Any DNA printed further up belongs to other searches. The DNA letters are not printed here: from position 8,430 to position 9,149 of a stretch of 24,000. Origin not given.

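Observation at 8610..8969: Insertion in PheT that resembles a catalytically dead NlpC/P60 domain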

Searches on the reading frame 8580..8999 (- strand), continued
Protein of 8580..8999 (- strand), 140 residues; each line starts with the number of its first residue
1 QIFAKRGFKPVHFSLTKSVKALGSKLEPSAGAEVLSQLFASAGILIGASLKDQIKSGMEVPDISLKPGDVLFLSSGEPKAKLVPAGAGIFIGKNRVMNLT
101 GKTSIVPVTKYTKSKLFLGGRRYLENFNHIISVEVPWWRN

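Call 47: search_protein_families(library=pfam, proteins=[P0208, P0234, P0237, P0239, P0244, P0229, P0246, P0250, P0223, P0156], max_evalue=0.0001)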
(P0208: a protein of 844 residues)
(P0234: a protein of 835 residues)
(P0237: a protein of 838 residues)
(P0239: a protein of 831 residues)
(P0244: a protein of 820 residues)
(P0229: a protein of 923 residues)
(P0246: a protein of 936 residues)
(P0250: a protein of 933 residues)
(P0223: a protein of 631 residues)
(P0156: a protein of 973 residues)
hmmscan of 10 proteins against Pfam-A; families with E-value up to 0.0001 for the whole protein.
P0208 (844 aa): 5 families
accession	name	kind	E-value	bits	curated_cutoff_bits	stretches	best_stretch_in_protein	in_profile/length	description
PF03483.22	B3_4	-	5.9e-63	212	29.3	1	116-294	2-173/174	B3/4 domain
PF17759.6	tRNA_synthFbeta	-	3.2e-42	144.9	22.4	1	528-733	8-214/214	Phenylalanyl tRNA synthetase beta chain CLM domain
PF03147.19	FDX-ACB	-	2.7e-27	95.5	31.1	1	750-843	1-94/94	Ferredoxin-fold anticodon binding domain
PF03484.21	B5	-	3.7e-19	69.1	28.6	2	485-518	34-67/67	tRNA synthetase B5 domain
PF00877.26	NLPC_P60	-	4.1e-19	68.9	23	1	365-469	2-92/105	NlpC/P60 family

P0234 (835 aa): 5 families
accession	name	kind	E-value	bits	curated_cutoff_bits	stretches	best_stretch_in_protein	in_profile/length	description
PF03483.22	B3_4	-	1.5e-61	207.5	29.3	1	103-278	2-174/174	B3/4 domain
PF17759.6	tRNA_synthFbeta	-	1e-35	123.6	22.4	1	534-726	18-214/214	Phenylalanyl tRNA synthetase beta chain CLM domain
PF03147.19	FDX-ACB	-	4.4e-27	94.8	31.1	1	743-834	1-93/94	Ferredoxin-fold anticodon binding domain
PF00877.26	NLPC_P60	-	9.7e-21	74.2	23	1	350-465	1-104/105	NlpC/P60 family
PF03484.21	B5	-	1.5e-12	47.9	28.6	0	471-514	34-67/67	tRNA synthetase B5 domain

P0237 (838 aa): 6 families
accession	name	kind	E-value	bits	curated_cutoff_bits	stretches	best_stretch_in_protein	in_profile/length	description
PF03483.22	B3_4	-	9.1e-63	211.4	29.3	1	104-292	2-174/174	B3/4 domain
PF17759.6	tRNA_synthFbeta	-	1.8e-36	126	22.4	1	516-728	1-214/214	Phenylalanyl tRNA synthetase beta chain CLM domain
PF03147.19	FDX-ACB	-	1.9e-26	92.8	31.1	1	745-837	1-94/94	Ferredoxin-fold anticodon binding domain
PF00877.26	NLPC_P60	-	1.2e-19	70.7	23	1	361-470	1-98/105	NlpC/P60 family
PF03484.21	B5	-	3.8e-14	53.1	28.6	1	480-513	34-67/67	tRNA synthetase B5 domain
PF05708.18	Peptidase_C92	-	6.9e-05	23.4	27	0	345-399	77-129/166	Permuted papain-like amidase enzyme, YaeF/YiiX, C92 family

P0239 (831 aa): 6 families
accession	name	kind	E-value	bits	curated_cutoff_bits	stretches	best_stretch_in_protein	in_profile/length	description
PF03483.22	B3_4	-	3.1e-56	190.2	29.3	1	102-279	1-174/174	B3/4 domain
PF17759.6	tRNA_synthFbeta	-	5.2e-39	134.4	22.4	1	509-722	1-214/214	Phenylalanyl tRNA synthetase beta chain CLM domain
PF03147.19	FDX-ACB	-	5.1e-25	88.2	31.1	1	739-831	1-94/94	Ferredoxin-fold anticodon binding domain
PF00877.26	NLPC_P60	-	4.2e-20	72.1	23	1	351-449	1-86/105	NlpC/P60 family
PF03484.21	B5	-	2.8e-15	56.7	28.6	1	454-506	12-67/67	tRNA synthetase B5 domain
PF05708.18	Peptidase_C92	-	3.7e-06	27.5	27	0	404-476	2-80/166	Permuted papain-like amidase enzyme, YaeF/YiiX, C92 family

P0244 (820 aa): 5 families
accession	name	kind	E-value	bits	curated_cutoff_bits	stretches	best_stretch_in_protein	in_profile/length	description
PF03483.22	B3_4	-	1.9e-55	187.6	29.3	1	105-274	2-171/174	B3/4 domain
PF17759.6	tRNA_synthFbeta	-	1.6e-38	132.7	22.4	1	516-710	15-214/214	Phenylalanyl tRNA synthetase beta chain CLM domain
PF03147.19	FDX-ACB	-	1.7e-26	92.9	31.1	1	727-819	1-94/94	Ferredoxin-fold anticodon binding domain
PF00877.26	NLPC_P60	-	3.4e-19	69.2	23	1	346-449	1-93/105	NlpC/P60 family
PF03484.21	B5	-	2.3e-13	50.6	28.6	1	470-499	38-67/67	tRNA synthetase B5 domain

P0229 (923 aa): 7 families
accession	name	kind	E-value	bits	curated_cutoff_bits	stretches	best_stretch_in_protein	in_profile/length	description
PF03483.22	B3_4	-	1.6e-66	223.6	29.3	1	225-401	2-173/174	B3/4 domain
PF17759.6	tRNA_synthFbeta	-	1.9e-29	103.1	22.4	1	644-796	14-191/214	Phenylalanyl tRNA synthetase beta chain CLM domain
PF03147.19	FDX-ACB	-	8e-26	90.8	31.1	1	830-921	1-94/94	Ferredoxin-fold anticodon binding domain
PF00877.26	NLPC_P60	-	5.2e-22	78.2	23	1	476-591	1-103/105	NlpC/P60 family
PF01588.26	tRNA_bind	-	1.6e-17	63.8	27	1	45-148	1-95/96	Putative tRNA binding domain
PF03484.21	B5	-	3.2e-10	40.5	28.6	0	428-460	2-34/67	tRNA synthetase B5 domain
PF05708.18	Peptidase_C92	-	8.5e-07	29.6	27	0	529-585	2-63/166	Permuted papain-like amidase enzyme, YaeF/YiiX, C92 family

P0246 (936 aa): 6 families
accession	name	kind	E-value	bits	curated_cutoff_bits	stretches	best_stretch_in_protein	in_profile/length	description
PF03483.22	B3_4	-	2.1e-68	229.8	29.3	1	213-385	2-174/174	B3/4 domain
PF17759.6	tRNA_synthFbeta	-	3e-27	95.9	22.4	1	615-828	2-214/214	Phenylalanyl tRNA synthetase beta chain CLM domain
PF03147.19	FDX-ACB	-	8.6e-25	87.4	31.1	1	845-936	1-94/94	Ferredoxin-fold anticodon binding domain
PF00877.26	NLPC_P60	-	2.7e-17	63.1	23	1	458-575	1-104/105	NlpC/P60 family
PF01588.26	tRNA_bind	-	1.1e-13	51.5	27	1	41-143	2-95/96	Putative tRNA binding domain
PF03484.21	B5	-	3.1e-10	40.5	28.6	1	580-610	36-66/67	tRNA synthetase B5 domain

P0250 (933 aa): 7 families
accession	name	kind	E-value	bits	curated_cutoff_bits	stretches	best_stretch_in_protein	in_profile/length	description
PF03483.22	B3_4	-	7.2e-70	234.5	29.3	1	229-404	2-173/174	B3/4 domain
PF03147.19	FDX-ACB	-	2e-27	95.9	31.1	1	840-932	1-94/94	Ferredoxin-fold anticodon binding domain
PF17759.6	tRNA_synthFbeta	-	1e-26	94.2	22.4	1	655-797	11-169/214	Phenylalanyl tRNA synthetase beta chain CLM domain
PF01588.26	tRNA_bind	-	1.2e-20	73.8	27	1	45-147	1-95/96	Putative tRNA binding domain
PF03484.21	B5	-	1e-18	67.7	28.6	1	608-642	33-67/67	tRNA synthetase B5 domain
PF00877.26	NLPC_P60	-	1.4e-16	60.8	23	1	483-577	1-84/105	NlpC/P60 family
PF05708.18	Peptidase_C92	-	1.5e-05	25.6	27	0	535-614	2-81/166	Permuted papain-like amidase enzyme, YaeF/YiiX, C92 family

P0223 (631 aa): 4 families
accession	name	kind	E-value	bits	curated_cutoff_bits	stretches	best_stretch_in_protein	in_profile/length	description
PF03483.22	B3_4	-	3.5e-58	196.5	29.3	1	218-379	12-173/174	B3/4 domain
PF01588.26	tRNA_bind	-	9.3e-20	71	27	1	45-144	1-95/96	Putative tRNA binding domain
PF00877.26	NLPC_P60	-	1.8e-14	54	23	1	444-509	1-63/105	NlpC/P60 family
PF03484.21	B5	-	3.7e-08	33.9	28.6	0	1-33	1-33/67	tRNA synthetase B5 domain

P0156 (973 aa): 6 families
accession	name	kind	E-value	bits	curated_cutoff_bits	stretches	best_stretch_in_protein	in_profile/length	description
PF03483.22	B3_4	-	7.3e-71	237.8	29.3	1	218-393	2-174/174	B3/4 domain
PF17759.6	tRNA_synthFbeta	-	1.8e-28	99.9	22.4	1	659-861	13-214/214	Phenylalanyl tRNA synthetase beta chain CLM domain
PF03147.19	FDX-ACB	-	2.3e-18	66.8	31.1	1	878-971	1-94/94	Ferredoxin-fold anticodon binding domain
PF01588.26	tRNA_bind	-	4.8e-14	52.7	27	1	45-148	1-95/96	Putative tRNA binding domain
PF03484.21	B5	-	1.1e-13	51.6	28.6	1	610-643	33-66/67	tRNA synthetase B5 domain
PF00877.26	NLPC_P60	-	8.7e-13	48.6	23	1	458-544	1-81/105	NlpC/P60 family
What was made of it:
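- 8970..9068 (-): N-terminal half of the B5 domain (about residues 400-432), ending ............. In relatives the N-terminal half matches B5 profile positions 2-34 (call 47).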

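Call 48: list_cluster_members(proteins=[P0208, P0234, P0237, P0239, P0244, P0229, P0246, P0250, P0156, P0164])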
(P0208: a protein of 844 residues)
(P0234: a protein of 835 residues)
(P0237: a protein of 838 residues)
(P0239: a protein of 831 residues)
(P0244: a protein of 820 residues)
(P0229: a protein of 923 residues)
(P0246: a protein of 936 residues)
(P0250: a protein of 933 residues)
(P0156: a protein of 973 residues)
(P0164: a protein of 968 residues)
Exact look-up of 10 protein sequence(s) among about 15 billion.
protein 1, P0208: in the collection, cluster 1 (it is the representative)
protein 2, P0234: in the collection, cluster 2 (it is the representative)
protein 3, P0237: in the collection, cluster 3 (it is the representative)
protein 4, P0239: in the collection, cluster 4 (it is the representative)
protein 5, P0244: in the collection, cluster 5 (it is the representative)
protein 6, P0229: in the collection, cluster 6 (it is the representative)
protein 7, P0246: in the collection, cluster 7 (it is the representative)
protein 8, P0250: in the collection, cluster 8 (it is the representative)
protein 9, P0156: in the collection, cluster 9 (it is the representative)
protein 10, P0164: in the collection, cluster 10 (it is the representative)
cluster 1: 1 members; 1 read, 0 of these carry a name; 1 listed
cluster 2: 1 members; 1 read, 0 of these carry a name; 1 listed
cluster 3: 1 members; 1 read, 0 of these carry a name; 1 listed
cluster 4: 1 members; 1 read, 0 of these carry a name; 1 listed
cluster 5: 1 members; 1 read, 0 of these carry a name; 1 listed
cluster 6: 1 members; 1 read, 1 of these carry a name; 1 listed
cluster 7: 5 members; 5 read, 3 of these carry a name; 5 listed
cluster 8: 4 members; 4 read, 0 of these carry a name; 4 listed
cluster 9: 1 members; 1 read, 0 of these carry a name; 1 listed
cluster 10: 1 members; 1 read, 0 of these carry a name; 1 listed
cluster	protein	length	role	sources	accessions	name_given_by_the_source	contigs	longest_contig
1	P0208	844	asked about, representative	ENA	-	-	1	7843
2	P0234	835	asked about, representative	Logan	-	-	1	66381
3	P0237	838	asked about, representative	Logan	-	-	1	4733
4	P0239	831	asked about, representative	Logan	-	-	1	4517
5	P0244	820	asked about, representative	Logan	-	-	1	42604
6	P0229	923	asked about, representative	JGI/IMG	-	phenylalanyl-tRNA synthetase beta subunit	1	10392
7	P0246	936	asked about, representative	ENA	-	-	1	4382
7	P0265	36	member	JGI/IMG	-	hypothetical protein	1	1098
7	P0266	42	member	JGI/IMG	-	acyl carrier protein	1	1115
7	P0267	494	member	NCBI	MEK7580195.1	MAG: phenylalanine--tRNA ligase subunit beta, partial [Patescibacteria group bacterium]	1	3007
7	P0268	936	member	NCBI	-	-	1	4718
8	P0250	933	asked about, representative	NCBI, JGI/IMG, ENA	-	-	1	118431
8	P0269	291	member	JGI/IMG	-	-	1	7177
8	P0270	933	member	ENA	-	-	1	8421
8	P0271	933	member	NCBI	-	-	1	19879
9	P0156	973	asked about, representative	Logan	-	-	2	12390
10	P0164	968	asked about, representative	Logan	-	-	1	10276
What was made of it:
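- Tried and rejected: list_cluster_members gave almost no organism names for the second insert-bearing group (call 48), so its taxonomy beyond 'Patescibacteria group' is unresolved.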

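Call 49: find_encoding_contigs(protein=P0234, flank=10000, max_places=2)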
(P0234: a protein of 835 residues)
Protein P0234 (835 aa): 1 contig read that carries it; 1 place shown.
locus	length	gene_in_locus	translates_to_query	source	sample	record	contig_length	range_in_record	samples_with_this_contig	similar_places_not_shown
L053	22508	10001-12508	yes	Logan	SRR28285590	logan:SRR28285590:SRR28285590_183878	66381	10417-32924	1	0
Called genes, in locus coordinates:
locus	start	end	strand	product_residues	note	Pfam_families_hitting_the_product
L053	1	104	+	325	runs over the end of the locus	PF21694:DNA_pol3_delta_C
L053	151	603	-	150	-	-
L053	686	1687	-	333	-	PF13365:Trypsin_2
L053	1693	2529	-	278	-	PF01738:DLH (weak), PF00561:Abhydrolase_1, PF12146:Hydrolase_4, PF12697:Abhydrolase_6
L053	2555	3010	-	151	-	PF00588:SpoU_methylase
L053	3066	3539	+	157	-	-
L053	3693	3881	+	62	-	PF00584:SecE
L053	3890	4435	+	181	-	PF02357:NusG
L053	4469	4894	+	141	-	PF03946:Ribosomal_L11_N, PF00298:Ribosomal_L11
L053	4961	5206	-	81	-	-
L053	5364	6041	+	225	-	PF01467:CTP_transf_like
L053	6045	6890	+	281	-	PF00383:dCMP_cyt_deam_1, PF14437:MafB19-deam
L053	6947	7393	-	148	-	-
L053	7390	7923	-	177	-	PF00186:DHFR_1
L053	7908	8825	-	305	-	PF00303:Thymidylat_synt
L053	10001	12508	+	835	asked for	PF03484:B5 (faint), PF03483:B3_4, PF00877:NLPC_P60, PF17759:tRNA_synthFbeta, PF03147:FDX-ACB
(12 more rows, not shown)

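Call 61: find_encoding_contigs(protein=P0250, flank=6000, max_places=1)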
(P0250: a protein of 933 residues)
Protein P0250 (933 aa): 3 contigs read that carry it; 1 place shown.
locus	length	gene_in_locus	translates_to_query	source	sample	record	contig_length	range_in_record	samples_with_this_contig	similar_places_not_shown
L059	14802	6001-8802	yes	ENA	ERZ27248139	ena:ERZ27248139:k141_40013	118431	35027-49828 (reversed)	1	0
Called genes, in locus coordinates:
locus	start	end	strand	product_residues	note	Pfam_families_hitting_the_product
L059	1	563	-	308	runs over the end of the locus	PF01544:CorA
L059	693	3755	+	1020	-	PF00580:UvrD-helicase, PF13245:AAA_19, PF13538:UvrD_C_2 (faint), PF13361:UvrD_C, PF12705:PDDEXK_1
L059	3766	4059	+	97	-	PF05258:DciA (weak)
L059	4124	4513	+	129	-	-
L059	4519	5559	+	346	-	PF02912:Phe_tRNA-synt_N, PF01409:tRNA-synt_2d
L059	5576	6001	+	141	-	-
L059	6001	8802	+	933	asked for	PF01588:tRNA_bind, PF03483:B3_4, PF05708:Peptidase_C92 (faint), PF00877:NLPC_P60, PF03484:B5, PF17759:tRNA_synthFbeta, PF03147:FDX-ACB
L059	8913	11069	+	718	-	PF02518:HATPase_c, PF00204:DNA_gyraseB, PF01751:Toprim, PF00986:DNA_gyraseB_C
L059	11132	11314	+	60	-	-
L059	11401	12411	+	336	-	PF13384:HTH_23 (weak), PF13518:HTH_28, PF13551:HTH_29 (weak), PF13565:HTH_32, PF00665:rve, PF13683:rve_3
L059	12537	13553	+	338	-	-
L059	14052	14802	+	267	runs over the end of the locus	-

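Call 74: find_homologous_proteins(query=P0250, max_evalue=1e-20)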
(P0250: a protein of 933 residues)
Query P0250 (933 aa): 7997 proteins with E <= 1e-20 among 8000 candidates; the best 120 are listed.
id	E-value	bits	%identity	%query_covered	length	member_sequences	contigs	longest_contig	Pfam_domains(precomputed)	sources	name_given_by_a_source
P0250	0.0e+0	2038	100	100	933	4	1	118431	PF03483.23,PF03147.20,PF05708.19,PF00877.26,PF03484.22,PF17759.7,PF01588.27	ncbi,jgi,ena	-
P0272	1.6e-272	925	50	100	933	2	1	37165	PF03483.23,PF03147.20,PF00877.26,PF03484.22,PF17759.7,PF01588.27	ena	-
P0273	3.7e-267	907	51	100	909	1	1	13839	PF03483.23,PF03147.20,PF05708.19,PF00877.26,PF03484.22,PF17759.7,PF01588.27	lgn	-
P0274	3.0e-266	904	49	100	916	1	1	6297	PF03483.23,PF03147.20,PF05708.19,PF00877.26,PF03484.22,PF17759.7,PF01588.27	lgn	-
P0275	4.9e-260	884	48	100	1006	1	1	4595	PF03483.23,PF03147.20,PF00877.26,PF03484.22,PF17759.7,PF01588.27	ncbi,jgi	jgi:phenylalanyl-tRNA synthetase beta subunit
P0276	1.4e-243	829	44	100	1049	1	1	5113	PF03483.23,PF03147.20,PF00877.26,PF04970.20,PF03484.22,PF17759.7,PF01588.27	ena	-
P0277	4.0e-204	699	51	49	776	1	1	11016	PF03483.23,PF03147.20,PF03484.22,PF17759.7,PF01588.27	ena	-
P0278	4.4e-196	672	42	100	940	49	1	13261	PF03483.23,PF03147.20,PF00877.26,PF03484.22,PF17759.7,PF01588.27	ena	-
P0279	6.5e-194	665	43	100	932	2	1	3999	PF03483.23,PF03147.20,PF00877.26,PF03484.22,PF17759.7,PF01588.27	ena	-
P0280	1.6e-193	664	43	100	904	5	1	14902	PF03483.23,PF03147.20,PF00877.26,PF03484.22,PF17759.7,PF01588.27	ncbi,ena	-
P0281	3.4e-191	656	51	49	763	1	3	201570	PF03483.23,PF03147.20,PF03484.22,PF17759.7,PF01588.27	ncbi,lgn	-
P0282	2.2e-182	627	38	100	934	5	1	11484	PF03483.23,PF03147.20,PF05708.19,PF00877.26,PF03484.22,PF17759.7,PF01588.27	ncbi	-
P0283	9.5e-182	625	39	100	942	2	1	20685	PF03483.23,PF03147.20,PF00877.26,PF03484.22,PF17759.7,PF01588.27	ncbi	-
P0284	5.3e-176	606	38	100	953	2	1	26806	PF03483.23,PF03147.20,PF05708.19,PF00877.26,PF03484.22,PF17759.7,PF01588.27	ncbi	-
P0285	9.0e-175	602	44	49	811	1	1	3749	PF03483.23,PF03147.20,PF03484.22,PF17759.7,PF01588.27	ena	-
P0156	4.0e-168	580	39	100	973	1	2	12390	PF03483.23,PF03147.20,PF00877.26,PF03484.22,PF17759.7,PF01588.27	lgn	-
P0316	3.9e-158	547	37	100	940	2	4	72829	PF03483.23,PF03147.20,PF00877.26,PF03484.22,PF17759.7,PF01588.27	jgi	-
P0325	2.0e-155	538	36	100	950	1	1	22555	PF03483.23,PF03147.20,PF00877.26,PF03484.22,PF17759.7,PF01588.27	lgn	-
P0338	5.2e-152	526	40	83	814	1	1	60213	PF03483.23,PF03147.20,PF00877.26,PF03484.22,PF17759.7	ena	-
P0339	6.3e-152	526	41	83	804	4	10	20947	PF03483.23,PF03147.20,PF00877.26,PF03484.22,PF17759.7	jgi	-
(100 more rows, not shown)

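Call 78: search_solved_structures(query=A3, max_evalue=1, show_alignments=1)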
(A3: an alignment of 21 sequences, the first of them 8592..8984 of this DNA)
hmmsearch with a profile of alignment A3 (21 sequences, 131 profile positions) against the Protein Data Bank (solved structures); distinct sequences matched with E-value up to 1: 38.
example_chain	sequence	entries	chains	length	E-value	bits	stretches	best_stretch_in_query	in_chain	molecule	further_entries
3h41_A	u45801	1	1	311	8.6e-12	48.8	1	28-119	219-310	NLP/P60 family protein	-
7cfl_A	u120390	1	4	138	4.1e-10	43.3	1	34-118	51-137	Putative cell wall hydrolase phosphatase-associated protein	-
8v3w_H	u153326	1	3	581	8.6e-10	42.3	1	28-118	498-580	Hub-Hydrolase (CD1368)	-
7v6s_A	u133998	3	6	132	7.5e-09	39.3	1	25-119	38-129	Murein DD-endopeptidase MepS/Murein LD-carboxypeptidase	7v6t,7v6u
2k1g_A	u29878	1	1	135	9.8e-09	38.9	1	28-120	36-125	Lipoprotein spr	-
8xud_I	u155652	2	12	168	1.2e-08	38.6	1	28-120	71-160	Murein DD-endopeptidase MepS/Murein LD-carboxypeptidase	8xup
9ubf_A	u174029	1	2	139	2.3e-08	37.7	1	27-93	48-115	Cell wall hydrolase Tn916-like,CTn7-Orf16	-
4hpe_A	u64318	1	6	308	1e-07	35.6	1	27-92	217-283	Putative cell wall hydrolase Tn916-like,CTn1-Orf17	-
4jxb_A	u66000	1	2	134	8.9e-07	32.5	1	26-93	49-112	Invasion-associated protein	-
4lj1_A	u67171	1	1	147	1.1e-06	32.2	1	26-93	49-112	Invasion-associated protein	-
4fdy_A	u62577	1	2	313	1.2e-06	32.1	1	27-121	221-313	Similar to lipoprotein, NLP/P60 family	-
4xcm_A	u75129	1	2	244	2.4e-06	31.1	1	26-120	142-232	Cell wall-binding endopeptidase-related protein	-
3pbi_A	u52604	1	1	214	6.9e-06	29.7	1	27-105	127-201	INVASION PROTEIN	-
3gt2_A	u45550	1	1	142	8.3e-06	29.4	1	26-93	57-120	Putative uncharacterized protein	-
3s0q_A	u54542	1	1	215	8.4e-06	29.4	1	29-103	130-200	INVASION PROTEIN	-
8er5_A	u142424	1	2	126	0.00028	24.5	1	28-107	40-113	NlpC/P60 domain-containing protein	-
8idc_E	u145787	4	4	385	0.00053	23.6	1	31-94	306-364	NlpC/P60 family protein | Probable endopeptidase MT2245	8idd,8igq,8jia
2hbw_A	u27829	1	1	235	0.0033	21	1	28-95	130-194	NLP/P60 protein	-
6biq_A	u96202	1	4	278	0.16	15.5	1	28-95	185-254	Clan CA, family C40, NlpC/P60 superfamily cysteine peptidase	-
6b8c_A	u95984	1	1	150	0.4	14.2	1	29-100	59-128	NLP/P60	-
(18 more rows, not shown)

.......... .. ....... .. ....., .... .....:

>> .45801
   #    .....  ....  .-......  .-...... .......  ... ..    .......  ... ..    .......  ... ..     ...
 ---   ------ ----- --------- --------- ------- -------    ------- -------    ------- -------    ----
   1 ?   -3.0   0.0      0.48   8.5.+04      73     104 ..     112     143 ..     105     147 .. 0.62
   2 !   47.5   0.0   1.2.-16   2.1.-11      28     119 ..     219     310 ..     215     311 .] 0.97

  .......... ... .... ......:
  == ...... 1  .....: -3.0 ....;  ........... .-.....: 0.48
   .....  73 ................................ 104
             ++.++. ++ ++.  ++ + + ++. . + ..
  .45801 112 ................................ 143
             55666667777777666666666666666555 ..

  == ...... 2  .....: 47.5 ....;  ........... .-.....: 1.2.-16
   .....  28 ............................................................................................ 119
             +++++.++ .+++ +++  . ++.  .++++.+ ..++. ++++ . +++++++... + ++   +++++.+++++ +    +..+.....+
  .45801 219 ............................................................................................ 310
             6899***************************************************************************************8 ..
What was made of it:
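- The degenerate copies alone still give a profile that finds NlpC/P60 at 9e-12 (call 78).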
